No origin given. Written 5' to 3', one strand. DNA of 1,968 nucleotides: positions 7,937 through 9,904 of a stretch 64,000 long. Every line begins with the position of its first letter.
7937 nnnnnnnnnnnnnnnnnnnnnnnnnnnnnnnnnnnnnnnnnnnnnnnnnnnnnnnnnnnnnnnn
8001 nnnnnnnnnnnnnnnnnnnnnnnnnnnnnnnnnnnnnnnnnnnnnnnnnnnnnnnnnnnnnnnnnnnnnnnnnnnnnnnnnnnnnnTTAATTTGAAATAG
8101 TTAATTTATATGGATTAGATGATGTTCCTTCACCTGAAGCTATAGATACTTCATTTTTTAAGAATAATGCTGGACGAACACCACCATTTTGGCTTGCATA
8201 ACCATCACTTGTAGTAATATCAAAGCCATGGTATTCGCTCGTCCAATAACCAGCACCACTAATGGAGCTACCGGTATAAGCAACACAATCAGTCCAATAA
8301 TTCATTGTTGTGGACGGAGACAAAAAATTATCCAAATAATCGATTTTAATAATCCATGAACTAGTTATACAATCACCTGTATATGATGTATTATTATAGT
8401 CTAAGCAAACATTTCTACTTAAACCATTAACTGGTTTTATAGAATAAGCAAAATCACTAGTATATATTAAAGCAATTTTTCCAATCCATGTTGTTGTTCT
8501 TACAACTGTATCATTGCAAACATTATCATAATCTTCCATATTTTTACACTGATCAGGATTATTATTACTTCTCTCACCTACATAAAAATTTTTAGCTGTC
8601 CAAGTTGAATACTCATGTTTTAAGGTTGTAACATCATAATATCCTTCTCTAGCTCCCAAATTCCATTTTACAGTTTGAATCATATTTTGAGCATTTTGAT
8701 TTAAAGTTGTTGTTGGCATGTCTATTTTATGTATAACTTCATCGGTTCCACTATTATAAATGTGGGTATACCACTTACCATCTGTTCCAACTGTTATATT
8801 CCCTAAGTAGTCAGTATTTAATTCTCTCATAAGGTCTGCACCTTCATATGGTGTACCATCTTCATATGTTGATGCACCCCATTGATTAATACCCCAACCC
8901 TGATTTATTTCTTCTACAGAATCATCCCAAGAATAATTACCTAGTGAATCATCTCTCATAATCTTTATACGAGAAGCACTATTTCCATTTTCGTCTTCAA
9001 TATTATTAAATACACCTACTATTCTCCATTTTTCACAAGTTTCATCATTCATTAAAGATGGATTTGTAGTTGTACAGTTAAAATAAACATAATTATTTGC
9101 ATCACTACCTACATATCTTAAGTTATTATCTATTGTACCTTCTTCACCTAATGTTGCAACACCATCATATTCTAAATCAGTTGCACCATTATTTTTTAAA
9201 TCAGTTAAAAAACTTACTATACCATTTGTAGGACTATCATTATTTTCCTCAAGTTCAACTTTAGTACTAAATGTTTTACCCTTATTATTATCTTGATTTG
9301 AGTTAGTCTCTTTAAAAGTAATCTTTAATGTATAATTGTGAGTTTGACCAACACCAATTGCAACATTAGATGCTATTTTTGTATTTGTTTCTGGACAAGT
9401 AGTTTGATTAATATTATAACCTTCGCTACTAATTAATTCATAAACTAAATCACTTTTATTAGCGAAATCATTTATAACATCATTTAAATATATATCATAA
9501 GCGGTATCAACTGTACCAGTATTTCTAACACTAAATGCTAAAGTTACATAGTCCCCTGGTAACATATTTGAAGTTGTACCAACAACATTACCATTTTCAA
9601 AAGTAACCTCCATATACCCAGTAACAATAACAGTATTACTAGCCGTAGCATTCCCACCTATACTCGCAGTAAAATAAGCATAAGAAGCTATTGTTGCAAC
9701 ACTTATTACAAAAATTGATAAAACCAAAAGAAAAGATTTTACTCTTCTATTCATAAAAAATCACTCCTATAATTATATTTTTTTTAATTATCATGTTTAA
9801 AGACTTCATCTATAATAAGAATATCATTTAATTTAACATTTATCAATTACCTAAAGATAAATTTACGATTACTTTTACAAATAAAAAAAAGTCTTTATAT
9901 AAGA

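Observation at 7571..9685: ~434 bp near-identical direct repeat between adjacent paralogs (gene conversion / recombination cassette)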

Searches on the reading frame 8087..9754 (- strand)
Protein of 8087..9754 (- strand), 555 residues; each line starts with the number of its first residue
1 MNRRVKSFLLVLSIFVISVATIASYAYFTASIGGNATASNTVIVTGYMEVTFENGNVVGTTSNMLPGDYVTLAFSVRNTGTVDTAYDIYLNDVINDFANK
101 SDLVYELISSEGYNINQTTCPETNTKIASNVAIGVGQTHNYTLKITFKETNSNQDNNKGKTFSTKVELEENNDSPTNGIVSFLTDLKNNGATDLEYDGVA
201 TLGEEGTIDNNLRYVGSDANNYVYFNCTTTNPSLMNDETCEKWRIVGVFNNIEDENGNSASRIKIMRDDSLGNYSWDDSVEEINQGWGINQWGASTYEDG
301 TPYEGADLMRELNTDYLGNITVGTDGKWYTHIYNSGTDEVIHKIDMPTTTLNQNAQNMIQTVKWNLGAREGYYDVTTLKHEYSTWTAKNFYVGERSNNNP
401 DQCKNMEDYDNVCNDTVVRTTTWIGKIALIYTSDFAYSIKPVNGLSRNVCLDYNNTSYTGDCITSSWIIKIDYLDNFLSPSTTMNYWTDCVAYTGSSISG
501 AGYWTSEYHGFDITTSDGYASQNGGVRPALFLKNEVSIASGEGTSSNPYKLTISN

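Call 5: search_protein_families(library=pfam, proteins=[window:8087-9754:-], max_evalue=0.01)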
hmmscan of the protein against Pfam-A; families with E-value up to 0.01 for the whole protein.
window:8087-9754:- (555 aa): 1 family
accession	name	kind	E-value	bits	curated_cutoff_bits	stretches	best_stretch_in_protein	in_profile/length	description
PF12389.13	Peptidase_M73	-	5.6e-05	23.5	22.5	1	17-85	17-79/196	Camelysin metallo-endopeptidase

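Call 6: search_protein_families(library=ncbifam, proteins=[window:8087-9754:-], max_evalue=0.01)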
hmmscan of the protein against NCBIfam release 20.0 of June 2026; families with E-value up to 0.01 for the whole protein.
window:8087-9754:- (555 aa): 0 families

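Call 10: find_homologous_proteins(query=window:8087-9754:-)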
Query window:8087-9754:- (555 aa): 806 proteins with E <= 0.001 among 6741 candidates; the best 120 are listed.
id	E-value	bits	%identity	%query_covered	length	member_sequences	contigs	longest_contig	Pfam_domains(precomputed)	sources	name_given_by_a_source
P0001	0.0e+0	1251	100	100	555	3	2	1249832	-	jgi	-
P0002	1.7e-193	662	51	68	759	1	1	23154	-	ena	-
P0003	1.9e-193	662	51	66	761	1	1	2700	-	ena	-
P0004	3.0e-189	648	51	68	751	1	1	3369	-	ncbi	-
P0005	1.3e-179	616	59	100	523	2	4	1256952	PF12389.14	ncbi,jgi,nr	ncbi:MAG: hypothetical protein E7159_02145 [Firmicutes bacterium]|nr:hypothetical protein [Bacillota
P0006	2.5e-175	602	49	67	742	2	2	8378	-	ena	-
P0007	1.2e-172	593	51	68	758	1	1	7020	-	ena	-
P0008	8.6e-172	590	51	68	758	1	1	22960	-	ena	-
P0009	4.8e-165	568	47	68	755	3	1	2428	-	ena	-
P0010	3.9e-164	565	55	99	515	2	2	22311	PF12389.14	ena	-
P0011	3.1e-163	562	53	99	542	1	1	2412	PF12389.14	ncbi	-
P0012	2.1e-161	556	53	100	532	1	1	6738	PF12389.14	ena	-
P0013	7.5e-161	554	52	67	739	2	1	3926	-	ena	-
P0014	3.5e-160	552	54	99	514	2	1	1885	PF12389.14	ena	-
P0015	7.5e-160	551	55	99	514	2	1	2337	PF12389.14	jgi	jgi:hypothetical protein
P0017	1.8e-153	530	53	99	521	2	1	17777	PF12389.14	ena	-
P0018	2.2e-150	520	51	99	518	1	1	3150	PF12389.14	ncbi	-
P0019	3.4e-149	516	50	99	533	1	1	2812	PF12389.14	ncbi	-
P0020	1.7e-147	510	50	96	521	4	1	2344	PF12389.14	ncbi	-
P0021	1.1e-146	508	51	96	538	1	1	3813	PF12389.14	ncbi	-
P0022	1.1e-146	508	50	99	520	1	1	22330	PF12389.14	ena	-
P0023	3.0e-146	506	51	99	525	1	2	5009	PF12389.14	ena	-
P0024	3.9e-146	506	52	96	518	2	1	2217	PF12389.14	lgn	-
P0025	5.0e-144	499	50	100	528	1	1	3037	PF12389.14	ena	-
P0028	6.3e-137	475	49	99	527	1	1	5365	PF12389.14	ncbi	-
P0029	6.8e-137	475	49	99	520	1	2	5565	PF12389.14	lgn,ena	-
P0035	3.9e-133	463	47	99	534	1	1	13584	PF12389.14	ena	-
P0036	3.5e-132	460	59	67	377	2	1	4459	PF12389.14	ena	-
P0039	2.6e-125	437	45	96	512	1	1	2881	PF12389.14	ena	-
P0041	1.8e-123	431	54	50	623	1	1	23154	-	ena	-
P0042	1.1e-122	428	43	99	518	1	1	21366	PF12389.14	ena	-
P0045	1.2e-117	412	43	98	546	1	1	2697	PF12389.14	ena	-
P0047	8.4e-117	409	44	99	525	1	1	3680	PF12389.14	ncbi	-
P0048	2.4e-116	407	43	99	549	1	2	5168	PF12389.14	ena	-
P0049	7.2e-115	403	41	99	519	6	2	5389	PF12389.14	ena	-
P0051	8.6e-114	399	44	98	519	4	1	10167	PF12389.14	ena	-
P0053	1.9e-111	391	42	95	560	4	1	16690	PF12389.14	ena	-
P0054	5.5e-109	383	42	99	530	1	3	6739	PF12389.14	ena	-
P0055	7.6e-108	379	44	99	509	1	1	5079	PF12389.14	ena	-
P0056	8.5e-107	376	41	99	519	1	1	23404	PF12389.14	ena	-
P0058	1.1e-104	369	43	99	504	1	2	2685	PF12389.14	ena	-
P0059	3.1e-104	368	43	99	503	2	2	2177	PF12389.14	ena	-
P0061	9.1e-102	359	43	99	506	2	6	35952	PF12389.14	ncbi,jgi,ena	-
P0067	3.6e-98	347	40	99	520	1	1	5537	PF12389.14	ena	-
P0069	6.4e-98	347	42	99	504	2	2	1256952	PF12389.14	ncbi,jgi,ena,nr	ncbi:MAG: hypothetical protein E7159_00470 [Firmicutes bacterium]|nr:hypothetical protein [Bacillota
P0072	3.9e-96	341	39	99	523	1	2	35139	PF12389.14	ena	-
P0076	4.9e-93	331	40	95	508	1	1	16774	-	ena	-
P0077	8.5e-93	330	39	99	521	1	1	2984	PF12389.14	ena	-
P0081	2.4e-91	325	38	100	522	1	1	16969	PF12389.14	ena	-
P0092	4.6e-88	314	38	99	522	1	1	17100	PF12389.14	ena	-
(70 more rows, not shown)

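Call 11: find_encoding_contigs(protein=window:8087-9754:-, flank=10000, max_places=10)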
Protein window:8087-9754:- (555 aa): 4 contigs read that carry it; 1 place shown.
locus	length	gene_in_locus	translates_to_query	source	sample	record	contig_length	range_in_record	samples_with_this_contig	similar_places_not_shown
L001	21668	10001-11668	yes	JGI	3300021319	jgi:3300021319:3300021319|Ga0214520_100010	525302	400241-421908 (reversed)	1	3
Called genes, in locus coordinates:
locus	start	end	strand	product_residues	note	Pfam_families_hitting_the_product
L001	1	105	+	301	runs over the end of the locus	PF17761:DUF1016_N, PF06250:YhcG_C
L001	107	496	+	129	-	-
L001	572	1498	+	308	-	PF06144:DNA_pol3_delta, PF21694:DNA_pol3_delta_C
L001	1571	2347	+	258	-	PF10609:ParA (weak), PF13614:AAA_31, PF01656:CbiA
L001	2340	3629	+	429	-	PF27713:UCP018868 (faint), PF00437:T2SSE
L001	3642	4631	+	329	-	-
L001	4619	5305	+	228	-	-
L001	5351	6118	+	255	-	PF04542:Sigma70_r2, PF08281:Sigma70_r4_2, PF04545:Sigma70_r4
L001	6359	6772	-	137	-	-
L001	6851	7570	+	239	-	PF05239:PRC, PF01252:Peptidase_A8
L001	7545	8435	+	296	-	PF01479:S4, PF00849:PseudoU_synth_2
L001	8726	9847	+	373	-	PF01694:Rhomboid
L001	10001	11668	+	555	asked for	-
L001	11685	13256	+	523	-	PF12389:Peptidase_M73 (faint)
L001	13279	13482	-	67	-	-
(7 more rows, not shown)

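Call 18: find_encoding_contigs(protein=P0001, flank=10000, max_places=6)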
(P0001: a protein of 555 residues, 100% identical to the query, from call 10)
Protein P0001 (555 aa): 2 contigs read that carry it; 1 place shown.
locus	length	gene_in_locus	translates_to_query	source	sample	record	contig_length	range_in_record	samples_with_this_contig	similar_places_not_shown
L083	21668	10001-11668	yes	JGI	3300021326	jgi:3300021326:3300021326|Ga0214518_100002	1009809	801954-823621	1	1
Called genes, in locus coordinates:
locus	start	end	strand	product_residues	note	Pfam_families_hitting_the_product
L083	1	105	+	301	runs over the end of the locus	PF17761:DUF1016_N, PF06250:YhcG_C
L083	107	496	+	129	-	-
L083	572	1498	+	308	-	PF06144:DNA_pol3_delta, PF21694:DNA_pol3_delta_C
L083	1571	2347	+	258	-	PF10609:ParA (weak), PF13614:AAA_31, PF01656:CbiA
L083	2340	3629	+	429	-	PF27713:UCP018868 (faint), PF00437:T2SSE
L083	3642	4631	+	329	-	-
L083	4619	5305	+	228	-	-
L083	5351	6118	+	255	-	PF04542:Sigma70_r2, PF08281:Sigma70_r4_2, PF04545:Sigma70_r4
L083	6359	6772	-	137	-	-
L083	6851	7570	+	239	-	PF05239:PRC, PF01252:Peptidase_A8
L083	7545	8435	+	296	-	PF01479:S4, PF00849:PseudoU_synth_2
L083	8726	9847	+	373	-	PF01694:Rhomboid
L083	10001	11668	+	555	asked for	-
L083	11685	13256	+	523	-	PF12389:Peptidase_M73 (faint)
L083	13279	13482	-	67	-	-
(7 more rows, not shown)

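Call 19: find_encoding_contigs(protein=P0122, flank=10000, max_places=6)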
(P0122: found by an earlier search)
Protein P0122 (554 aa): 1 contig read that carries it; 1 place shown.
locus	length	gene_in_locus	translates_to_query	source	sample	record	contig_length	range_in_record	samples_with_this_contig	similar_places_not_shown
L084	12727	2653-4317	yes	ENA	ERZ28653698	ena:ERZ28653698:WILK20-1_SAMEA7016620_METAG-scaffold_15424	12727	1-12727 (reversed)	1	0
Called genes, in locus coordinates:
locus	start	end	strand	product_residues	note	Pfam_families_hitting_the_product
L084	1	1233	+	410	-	?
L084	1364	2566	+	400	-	-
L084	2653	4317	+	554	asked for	-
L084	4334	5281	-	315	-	PF11858:DUF3378, PF01351:RNase_HII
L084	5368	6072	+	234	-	PF02674:Colicin_V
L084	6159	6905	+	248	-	-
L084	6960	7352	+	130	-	PF01243:PNPOx_N, PF16242:Pyrid_ox_like (weak)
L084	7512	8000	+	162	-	-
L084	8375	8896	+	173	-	PF10688:Imp-YgjV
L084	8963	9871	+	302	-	PF00294:PfkB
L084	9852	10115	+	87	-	PF01713:Smr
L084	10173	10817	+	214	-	-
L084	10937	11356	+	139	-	-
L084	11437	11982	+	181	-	PF00255:GSHPx, PF00578:AhpC-TSA (faint)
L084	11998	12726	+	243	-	?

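Call 25: search_solved_structures(query=window:8087-9754:-, max_evalue=10, show_alignments=2)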
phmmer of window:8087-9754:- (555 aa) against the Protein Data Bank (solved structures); distinct sequences matched with E-value up to 10: 0.

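Call 30: find_encoding_contigs(protein=P0010, flank=10000, max_places=3)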
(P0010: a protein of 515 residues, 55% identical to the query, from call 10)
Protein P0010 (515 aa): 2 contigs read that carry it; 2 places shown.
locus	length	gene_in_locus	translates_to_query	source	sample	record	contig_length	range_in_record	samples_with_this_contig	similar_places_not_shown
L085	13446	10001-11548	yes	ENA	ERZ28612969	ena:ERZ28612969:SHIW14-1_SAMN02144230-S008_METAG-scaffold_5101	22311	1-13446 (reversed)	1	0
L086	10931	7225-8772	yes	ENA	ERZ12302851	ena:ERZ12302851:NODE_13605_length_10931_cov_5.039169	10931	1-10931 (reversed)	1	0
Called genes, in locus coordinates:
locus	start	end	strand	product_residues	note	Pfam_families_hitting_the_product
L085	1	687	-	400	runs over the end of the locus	-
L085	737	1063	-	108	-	PF08863:YolD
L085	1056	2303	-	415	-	PF00817:IMS, PF11798:IMS_HHH, PF21999:IMS_HHH_1, PF11799:IMS_C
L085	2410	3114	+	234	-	PF08713:DNA_alkylation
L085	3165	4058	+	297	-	PF00483:NTP_transferase, PF12804:NTP_transf_3 (faint)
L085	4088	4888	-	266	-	PF02673:BacA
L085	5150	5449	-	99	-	PF01740:STAS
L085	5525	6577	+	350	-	PF00768:Peptidase_S11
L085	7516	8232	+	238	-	PF01479:S4, PF00849:PseudoU_synth_2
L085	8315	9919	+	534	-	-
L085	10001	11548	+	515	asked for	PF12389:Peptidase_M73 (weak)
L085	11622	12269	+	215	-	-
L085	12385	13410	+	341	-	PF01098:FTSW_RODA_SPOVE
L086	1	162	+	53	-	?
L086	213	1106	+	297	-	PF00483:NTP_transferase, PF12804:NTP_transf_3 (faint)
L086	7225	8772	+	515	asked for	PF12389:Peptidase_M73 (weak)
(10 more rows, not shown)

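Call 31: find_encoding_contigs(protein=P0002, flank=10000, max_places=3)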
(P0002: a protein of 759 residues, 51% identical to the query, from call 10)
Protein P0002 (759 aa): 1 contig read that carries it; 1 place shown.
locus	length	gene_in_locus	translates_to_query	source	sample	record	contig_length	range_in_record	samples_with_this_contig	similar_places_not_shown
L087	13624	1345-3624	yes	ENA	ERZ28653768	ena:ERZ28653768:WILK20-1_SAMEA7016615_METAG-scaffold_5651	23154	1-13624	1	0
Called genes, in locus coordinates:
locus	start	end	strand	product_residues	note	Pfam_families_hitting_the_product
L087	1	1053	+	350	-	?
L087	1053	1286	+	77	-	PF02609:Exonuc_VII_S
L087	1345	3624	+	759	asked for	-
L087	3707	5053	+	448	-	PF02706:Wzz, PF01656:CbiA (weak), PF10609:ParA (weak), PF13614:AAA_31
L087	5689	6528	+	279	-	PF20706:GT4-conflict (weak), PF00534:Glycos_transf_1, PF13692:Glyco_trans_1_4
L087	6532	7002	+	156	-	PF08660:Alg14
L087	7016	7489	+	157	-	PF04101:Glyco_tran_28_C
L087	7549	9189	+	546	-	PF25013:LRR_Zer-1 (faint), PF13855:LRR_8 (faint), PF03382:DUF285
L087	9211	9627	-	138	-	-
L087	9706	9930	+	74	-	PF05239:PRC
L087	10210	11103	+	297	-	PF01479:S4 (weak), PF00849:PseudoU_synth_2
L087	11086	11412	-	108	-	-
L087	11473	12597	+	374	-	PF01694:Rhomboid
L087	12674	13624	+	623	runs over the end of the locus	-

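Call 32: find_encoding_contigs(protein=P0041, flank=10000, max_places=3)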
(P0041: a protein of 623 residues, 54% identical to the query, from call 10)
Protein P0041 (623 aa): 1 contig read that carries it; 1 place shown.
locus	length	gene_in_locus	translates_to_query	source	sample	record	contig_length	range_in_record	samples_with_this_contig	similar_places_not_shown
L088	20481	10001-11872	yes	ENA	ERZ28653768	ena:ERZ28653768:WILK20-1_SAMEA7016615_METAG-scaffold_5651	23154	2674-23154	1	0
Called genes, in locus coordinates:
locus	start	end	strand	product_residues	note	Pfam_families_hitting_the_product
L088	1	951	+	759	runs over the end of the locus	-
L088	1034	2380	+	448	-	PF02706:Wzz, PF01656:CbiA (weak), PF10609:ParA (weak), PF13614:AAA_31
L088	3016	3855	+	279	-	PF20706:GT4-conflict (weak), PF00534:Glycos_transf_1, PF13692:Glyco_trans_1_4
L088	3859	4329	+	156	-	PF08660:Alg14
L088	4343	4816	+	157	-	PF04101:Glyco_tran_28_C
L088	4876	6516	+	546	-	PF25013:LRR_Zer-1 (faint), PF13855:LRR_8 (faint), PF03382:DUF285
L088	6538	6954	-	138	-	-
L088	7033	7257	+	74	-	PF05239:PRC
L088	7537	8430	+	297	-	PF01479:S4 (weak), PF00849:PseudoU_synth_2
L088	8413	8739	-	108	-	-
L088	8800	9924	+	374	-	PF01694:Rhomboid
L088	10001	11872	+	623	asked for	-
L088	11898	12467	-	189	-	PF01726:LexA_DNA_bind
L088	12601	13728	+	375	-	PF06925:MGDG_synth, PF02350:Epimerase_2 (weak), PF00534:Glycos_transf_1, PF04101:Glyco_tran_28_C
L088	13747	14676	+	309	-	-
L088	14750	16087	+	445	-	-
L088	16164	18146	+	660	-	PF00456:Transketolase_N, PF02779:Transket_pyr, PF22613:Transketolase_C_1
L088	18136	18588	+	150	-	PF04892:VanZ-LLP1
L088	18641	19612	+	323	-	PF13180:PDZ_2 (weak), PF05580:Peptidase_S55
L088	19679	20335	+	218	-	-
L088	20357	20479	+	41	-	?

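Call 33: predict_structure(alignment_id=A2)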
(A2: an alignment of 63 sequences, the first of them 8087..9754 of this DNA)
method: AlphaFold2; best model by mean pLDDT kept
length: 555 residues; sequences in the alignment: 63
mean_pLDDT: 79.4   pTM: 0.67
mean pLDDT of the five models: 79.4, 79.0, 78.7, 77.2, 76.6
residues with pLDDT >= 90: 210; 70-90: 216; 50-70: 65; < 50: 64
segments of 3 or more residues with pLDDT < 50: 25-44, 172-176, 482-517
pLDDT, mean of each block of 10 residues (from residue 1): 78 86 49 34 57 83 85 91 88 82 94 88 87 92 95 87 82 56 86 93 89 96 96 94 97 86 95 86 79 91 92 96 90 63 89 97 77 53 77 80 56 81 94 91 87 69 85 73 42 26 30 49 88 91 96 78
secondary structure, 60 per line:
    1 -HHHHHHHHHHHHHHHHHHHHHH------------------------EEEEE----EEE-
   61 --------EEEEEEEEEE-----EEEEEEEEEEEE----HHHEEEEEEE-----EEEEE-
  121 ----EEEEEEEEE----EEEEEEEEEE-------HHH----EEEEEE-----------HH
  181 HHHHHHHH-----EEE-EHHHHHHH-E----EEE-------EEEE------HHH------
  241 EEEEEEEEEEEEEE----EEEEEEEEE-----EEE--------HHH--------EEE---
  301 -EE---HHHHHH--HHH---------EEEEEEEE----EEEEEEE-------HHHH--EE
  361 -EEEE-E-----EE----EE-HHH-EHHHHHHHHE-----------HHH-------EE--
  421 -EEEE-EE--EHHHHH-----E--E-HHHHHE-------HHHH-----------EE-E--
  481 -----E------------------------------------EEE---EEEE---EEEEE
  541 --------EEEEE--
elements in order: H2-23 E48-52 E57-59 E69-78 E84-95 E103-109 E115-119 E125-133 E138-147 E162-167 H179-188 E194-196 H199-205 E212-214 E222-225 E241-254 E259-267 E273-275 E295-297 H307-312 E327-334 E339-345 H353-356 E362-365 H387-394 E422-425 H432-436 H447-451 H460-463 E523-525 E529-532 E536-540 E549-553

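Call 37: fold_search(model_id=the predicted structure, library=pdb)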
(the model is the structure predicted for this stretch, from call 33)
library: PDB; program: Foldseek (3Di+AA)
matches with E <= 10: 1730; with E <= 0.001: 7
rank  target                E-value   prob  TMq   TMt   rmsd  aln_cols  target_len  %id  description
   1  8aur_A                1.1e-04  1.00  0.16  0.32  10.5       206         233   14  Cryo-EM structure of a TasA fibre (released 2022-11-30)
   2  7fe5_A                5.2e-04  1.00  0.11  0.27   8.0       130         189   12  AvmM Catalyzes Macrocyclization in Alchivemycin A Biosynthesis (released 2021-09-01)
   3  7fe0_A                6.2e-04  1.00  0.11  0.27  10.6       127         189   12  AvmM Catalyzes Macrocyclization in Alchivemycin A Biosynthesis (released 2021-09-01)
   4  3wnp_A                6.2e-04  0.54  0.13  0.11  18.4       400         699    9  D308A, F268V, D469Y, A513V, and Y515S quintuple mutant of Bacillus circulans T-3040 cycloisomaltooligosaccharide gluca (released 2014-02-05)
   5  5cl2_A                7.4e-04  0.77  0.12  0.22  17.5       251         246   10  Crystal structure of Spo0M, sporulation control protein, from Bacillus subtilis. (released 2015-12-16)
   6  5cl2_B                7.8e-04  0.75  0.11  0.21  18.5       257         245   10  Crystal structure of Spo0M, sporulation control protein, from Bacillus subtilis. (released 2015-12-16)
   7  8xcj_F                9.8e-04  0.98  0.14  0.17  10.5       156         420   11  Open State of central tail fiber of bacteriophage lambda upon binding to LamB (gpJ713-LamB complex) (released 2024-05-01)
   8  6ueh                  1.1e-03  1.00  0.12  0.13   8.4       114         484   16  Crystal structure of a ruminal GH26 endo-beta-1,4-mannanase (released 2020-03-11)
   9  9wcb_F                1.2e-03  0.99  0.14  0.35  10.3       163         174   12  Open state of A8 gpJ 713 central tail fiber with OmpC G17 from E. coli EDL933 (released 2026-01-28)
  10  8xck_F                1.2e-03  0.97  0.14  0.22  10.6       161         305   12  Closed state of central tail fiber of bacteriophage lambda (released 2024-05-01)
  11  4qxl                  1.4e-03  1.00  0.13  0.44   6.1       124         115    6  Crystal Structure of FLHE (released 2015-01-14)
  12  7ehg_E                1.6e-03  0.99  0.14  0.42   7.0       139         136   13  Crystal Structure of MiXBM (released 2022-03-30)
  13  7pnb_A                1.7e-03  0.97  0.14  0.32  10.1       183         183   11  Sulfolobus acidocaldarius 0406 filament. (released 2022-09-14)
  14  8a28_A                1.9e-03  0.92  0.13  0.17  13.2       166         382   10  Structure of the astacin zymogen of LAST-MAM from Limulus polyphemus (released 2022-10-19)
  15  7kwb_A                1.9e-03  0.54  0.13  0.17  22.3       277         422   11  Surface glycan-binding protein B from Bacteroides thetaiotaomicron (released 2021-02-17)
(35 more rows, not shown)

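Call 49: search_solved_structures(query=A2, max_evalue=10, show_alignments=3)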
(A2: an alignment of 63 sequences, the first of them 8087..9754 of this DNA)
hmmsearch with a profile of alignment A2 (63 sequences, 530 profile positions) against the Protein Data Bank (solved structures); distinct sequences matched with E-value up to 10: 3.
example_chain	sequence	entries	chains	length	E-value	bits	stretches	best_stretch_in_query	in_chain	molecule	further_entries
5of1_A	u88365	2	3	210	0.023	16.7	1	39-83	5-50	Spore coat-associated protein N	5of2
8aur_A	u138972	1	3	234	0.026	16.5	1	39-83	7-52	Major biofilm matrix component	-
5eo2_A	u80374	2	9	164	0.34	12.8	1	68-103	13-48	thioesterase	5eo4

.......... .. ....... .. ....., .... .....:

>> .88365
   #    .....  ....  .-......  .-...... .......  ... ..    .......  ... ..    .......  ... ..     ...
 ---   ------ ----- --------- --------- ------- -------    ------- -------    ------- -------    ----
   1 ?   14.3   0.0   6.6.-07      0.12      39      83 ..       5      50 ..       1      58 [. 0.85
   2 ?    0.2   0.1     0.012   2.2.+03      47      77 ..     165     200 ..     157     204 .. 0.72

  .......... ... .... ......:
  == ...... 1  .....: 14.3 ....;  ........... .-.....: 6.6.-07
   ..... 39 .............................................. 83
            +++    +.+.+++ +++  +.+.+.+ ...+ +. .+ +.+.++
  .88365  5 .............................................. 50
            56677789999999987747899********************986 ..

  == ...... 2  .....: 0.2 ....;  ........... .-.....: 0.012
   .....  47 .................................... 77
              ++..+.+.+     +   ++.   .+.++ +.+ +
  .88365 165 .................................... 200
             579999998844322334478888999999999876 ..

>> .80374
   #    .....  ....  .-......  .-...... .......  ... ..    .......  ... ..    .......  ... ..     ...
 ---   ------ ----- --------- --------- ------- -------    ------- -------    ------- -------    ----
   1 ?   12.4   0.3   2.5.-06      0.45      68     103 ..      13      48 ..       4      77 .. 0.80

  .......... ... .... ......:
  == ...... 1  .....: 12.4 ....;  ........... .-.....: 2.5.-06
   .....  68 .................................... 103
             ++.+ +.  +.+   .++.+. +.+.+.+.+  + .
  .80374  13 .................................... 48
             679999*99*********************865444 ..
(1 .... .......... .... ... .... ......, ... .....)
